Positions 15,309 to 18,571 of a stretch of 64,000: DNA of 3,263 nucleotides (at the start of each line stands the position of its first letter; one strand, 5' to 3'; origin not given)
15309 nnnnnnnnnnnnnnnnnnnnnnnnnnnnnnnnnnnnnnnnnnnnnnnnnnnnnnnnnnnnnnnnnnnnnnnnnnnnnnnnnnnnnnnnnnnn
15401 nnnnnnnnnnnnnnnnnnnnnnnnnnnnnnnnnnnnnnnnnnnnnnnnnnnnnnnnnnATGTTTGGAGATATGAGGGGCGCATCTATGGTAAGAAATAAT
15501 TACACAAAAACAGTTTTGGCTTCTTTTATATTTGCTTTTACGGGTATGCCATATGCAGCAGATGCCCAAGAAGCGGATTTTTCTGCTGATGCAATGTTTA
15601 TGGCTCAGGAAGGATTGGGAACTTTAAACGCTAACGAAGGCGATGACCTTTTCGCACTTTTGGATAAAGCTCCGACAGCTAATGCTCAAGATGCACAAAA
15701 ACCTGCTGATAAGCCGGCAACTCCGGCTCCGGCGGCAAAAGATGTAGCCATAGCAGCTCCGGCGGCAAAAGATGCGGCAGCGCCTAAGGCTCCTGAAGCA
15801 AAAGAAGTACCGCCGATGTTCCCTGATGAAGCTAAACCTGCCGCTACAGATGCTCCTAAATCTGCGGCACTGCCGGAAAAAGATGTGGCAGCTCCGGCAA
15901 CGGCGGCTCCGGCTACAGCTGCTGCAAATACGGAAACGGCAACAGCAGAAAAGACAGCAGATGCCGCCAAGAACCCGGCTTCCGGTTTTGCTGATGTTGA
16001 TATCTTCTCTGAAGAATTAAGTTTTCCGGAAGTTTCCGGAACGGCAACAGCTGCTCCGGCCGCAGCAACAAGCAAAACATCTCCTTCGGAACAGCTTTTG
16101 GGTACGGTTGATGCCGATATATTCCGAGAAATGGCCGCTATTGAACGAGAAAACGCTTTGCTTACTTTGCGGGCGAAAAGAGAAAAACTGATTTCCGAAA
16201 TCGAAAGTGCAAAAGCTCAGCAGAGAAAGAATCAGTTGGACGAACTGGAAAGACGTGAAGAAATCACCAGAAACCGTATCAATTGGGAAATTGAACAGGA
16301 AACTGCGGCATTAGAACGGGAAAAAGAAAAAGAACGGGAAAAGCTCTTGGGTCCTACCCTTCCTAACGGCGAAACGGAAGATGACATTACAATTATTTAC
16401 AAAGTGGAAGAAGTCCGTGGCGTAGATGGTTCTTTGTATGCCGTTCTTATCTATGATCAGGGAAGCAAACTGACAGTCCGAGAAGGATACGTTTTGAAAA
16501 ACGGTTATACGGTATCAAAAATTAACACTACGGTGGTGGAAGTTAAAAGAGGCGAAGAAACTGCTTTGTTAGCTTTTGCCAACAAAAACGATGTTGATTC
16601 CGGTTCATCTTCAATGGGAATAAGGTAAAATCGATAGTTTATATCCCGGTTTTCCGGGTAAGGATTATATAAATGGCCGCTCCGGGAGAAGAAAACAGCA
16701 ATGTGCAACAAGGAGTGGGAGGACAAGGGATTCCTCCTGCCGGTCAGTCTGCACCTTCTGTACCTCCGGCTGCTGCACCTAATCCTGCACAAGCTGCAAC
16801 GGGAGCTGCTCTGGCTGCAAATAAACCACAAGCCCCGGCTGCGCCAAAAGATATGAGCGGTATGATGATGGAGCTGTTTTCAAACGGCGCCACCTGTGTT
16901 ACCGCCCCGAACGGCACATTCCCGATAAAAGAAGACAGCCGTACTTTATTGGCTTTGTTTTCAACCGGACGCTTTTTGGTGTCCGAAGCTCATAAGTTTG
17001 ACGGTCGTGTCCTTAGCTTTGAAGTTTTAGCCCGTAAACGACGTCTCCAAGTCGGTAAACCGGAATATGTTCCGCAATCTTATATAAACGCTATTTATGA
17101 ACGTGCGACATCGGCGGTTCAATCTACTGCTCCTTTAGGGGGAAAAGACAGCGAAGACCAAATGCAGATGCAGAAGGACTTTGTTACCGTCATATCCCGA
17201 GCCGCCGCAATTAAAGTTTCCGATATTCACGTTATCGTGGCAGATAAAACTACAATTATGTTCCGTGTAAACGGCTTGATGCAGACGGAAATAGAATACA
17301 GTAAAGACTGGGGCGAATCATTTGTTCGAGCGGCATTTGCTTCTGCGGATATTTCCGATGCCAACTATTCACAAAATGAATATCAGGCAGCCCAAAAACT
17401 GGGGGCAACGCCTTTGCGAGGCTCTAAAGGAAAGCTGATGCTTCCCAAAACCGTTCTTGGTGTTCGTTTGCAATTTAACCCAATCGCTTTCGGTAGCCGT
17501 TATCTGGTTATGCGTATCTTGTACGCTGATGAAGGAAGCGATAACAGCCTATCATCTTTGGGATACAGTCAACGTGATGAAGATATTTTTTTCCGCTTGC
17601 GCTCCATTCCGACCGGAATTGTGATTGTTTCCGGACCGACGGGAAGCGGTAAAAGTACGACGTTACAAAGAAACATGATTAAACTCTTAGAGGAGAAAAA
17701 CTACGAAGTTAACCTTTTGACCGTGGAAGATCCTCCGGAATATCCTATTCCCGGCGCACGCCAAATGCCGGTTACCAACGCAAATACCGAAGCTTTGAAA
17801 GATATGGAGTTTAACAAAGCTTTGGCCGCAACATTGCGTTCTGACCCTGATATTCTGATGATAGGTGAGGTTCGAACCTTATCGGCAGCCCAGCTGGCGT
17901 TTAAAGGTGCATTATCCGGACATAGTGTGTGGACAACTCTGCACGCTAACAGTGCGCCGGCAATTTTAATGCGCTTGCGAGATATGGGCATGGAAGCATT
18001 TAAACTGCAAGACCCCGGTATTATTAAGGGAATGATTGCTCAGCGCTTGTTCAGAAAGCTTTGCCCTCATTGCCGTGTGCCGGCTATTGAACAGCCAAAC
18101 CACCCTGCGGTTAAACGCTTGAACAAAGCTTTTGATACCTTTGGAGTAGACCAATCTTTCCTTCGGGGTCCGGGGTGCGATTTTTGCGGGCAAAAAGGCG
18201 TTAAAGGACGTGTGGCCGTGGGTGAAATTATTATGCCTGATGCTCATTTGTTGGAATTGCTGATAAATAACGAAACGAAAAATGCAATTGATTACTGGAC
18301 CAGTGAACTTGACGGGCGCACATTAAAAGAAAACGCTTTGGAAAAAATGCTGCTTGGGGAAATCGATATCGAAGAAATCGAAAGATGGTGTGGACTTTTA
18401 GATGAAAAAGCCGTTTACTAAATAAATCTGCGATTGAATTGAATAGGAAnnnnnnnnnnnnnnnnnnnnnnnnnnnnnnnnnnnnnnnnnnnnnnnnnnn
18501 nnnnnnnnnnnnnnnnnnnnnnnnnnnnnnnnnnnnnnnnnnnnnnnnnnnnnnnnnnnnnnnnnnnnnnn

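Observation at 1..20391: A virB2-B3-B4 module with unknown secreted proteins, back to back with a secretin-based type IVb pilus cluster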

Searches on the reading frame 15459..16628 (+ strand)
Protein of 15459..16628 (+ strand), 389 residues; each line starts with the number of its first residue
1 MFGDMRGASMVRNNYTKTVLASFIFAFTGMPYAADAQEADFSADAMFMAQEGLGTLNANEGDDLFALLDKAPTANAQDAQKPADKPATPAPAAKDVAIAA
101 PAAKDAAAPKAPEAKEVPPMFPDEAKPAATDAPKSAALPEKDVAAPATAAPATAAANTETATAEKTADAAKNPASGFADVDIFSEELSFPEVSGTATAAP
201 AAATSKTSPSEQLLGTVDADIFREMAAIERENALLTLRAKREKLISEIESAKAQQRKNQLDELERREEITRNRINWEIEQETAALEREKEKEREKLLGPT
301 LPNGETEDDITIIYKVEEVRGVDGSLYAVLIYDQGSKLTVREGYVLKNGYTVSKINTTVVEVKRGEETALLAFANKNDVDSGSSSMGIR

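Call 8: search_protein_families(library=pfam, max_evalue=0.1, proteins=[window:15459-16628:+])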
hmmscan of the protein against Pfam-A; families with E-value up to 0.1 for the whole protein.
window:15459-16628:+ (389 aa): 1 family
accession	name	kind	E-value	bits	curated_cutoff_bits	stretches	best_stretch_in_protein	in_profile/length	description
PF23893.1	Y4YQ_C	-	0.0013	18.9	27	1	334-371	18-53/53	Uncharacterised protein Y4YQ C-terminal domain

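Call 12: search_protein_families(library=ncbifam, max_evalue=0.1, proteins=[window:15459-16628:+])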
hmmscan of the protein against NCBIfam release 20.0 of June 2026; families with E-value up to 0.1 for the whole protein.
window:15459-16628:+ (389 aa): 1 family
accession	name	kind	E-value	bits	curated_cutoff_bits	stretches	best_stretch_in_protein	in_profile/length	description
TIGR03021.1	pilP_fam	equivalog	2.7e-06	28.4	34.65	1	224-362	6-118/119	type IV pilus biogenesis protein PilP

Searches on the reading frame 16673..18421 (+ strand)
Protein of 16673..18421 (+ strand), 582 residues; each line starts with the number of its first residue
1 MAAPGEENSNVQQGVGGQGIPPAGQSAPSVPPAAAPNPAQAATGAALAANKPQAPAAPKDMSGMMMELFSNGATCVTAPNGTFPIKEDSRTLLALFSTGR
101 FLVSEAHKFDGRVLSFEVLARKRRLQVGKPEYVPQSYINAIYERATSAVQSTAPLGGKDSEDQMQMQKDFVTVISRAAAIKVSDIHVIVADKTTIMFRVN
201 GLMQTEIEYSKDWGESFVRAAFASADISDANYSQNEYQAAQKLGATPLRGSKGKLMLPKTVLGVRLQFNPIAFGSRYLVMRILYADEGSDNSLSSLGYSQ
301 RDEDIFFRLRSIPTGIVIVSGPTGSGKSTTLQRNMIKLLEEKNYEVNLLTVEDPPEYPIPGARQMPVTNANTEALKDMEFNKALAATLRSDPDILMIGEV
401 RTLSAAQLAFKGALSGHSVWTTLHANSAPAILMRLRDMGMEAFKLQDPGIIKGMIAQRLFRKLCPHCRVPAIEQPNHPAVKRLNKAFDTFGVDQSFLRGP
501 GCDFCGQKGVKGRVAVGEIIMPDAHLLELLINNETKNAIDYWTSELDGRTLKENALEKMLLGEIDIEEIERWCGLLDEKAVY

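Call 8: search_protein_families(library=pfam, max_evalue=0.1, proteins=[window:16673-18421:+])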
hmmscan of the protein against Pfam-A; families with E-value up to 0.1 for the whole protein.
window:16673-18421:+ (582 aa): 16 families
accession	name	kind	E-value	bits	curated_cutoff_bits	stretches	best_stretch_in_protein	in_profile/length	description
PF00437.27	T2SSE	-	1.3e-71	241.7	24.9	1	161-571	3-370/370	Type II/IV secretion system protein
PF25199.1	nSTAND_NTPase5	-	9.6e-05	22.7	34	1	314-352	41-79/145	Novel STAND NTPase 5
PF13401.12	AAA_22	-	0.0042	17.8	27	1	315-354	6-42/130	AAA domain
PF20720.3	nSTAND3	-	0.0063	16.7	27.2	1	315-352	18-52/155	Novel STAND NTPase 3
PF13173.12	AAA_14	-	0.0079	16.6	27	1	316-415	4-86/129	AAA domain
PF13191.12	AAA_16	-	0.013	16.5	32.6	1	314-341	24-50/167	AAA ATPase domain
PF01580.24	FtsK_SpoIIIE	-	0.015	15.2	24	1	295-339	21-64/221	FtsK/SpoIIIE family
PF13555.12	AAA_29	-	0.02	15.1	27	1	314-331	22-39/61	P-loop containing region of AAA domain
PF03266.21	NTPase_1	-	0.027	14.7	23.9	0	317-347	2-31/168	NTPase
PF00270.35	DEAD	-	0.035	14.3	26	1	317-343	17-43/167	DEAD/DEAH box helicase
PF13476.12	AAA_23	-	0.038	15.1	27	1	301-331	11-36/201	AAA domain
PF06745.19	ATPase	-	0.04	13.7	26.6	0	316-365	21-70/231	KaiC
PF12775.13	AAA_7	-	0.052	13.5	25.8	0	317-350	36-68/181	P-loop containing dynein motor region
PF07728.20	AAA_5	-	0.057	13.9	22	0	317-404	2-79/139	AAA domain (dynein-related subfamily)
PF00580.27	UvrD-helicase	-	0.074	13.2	23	0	314-347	13-46/271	UvrD/REP helicase N-terminal domain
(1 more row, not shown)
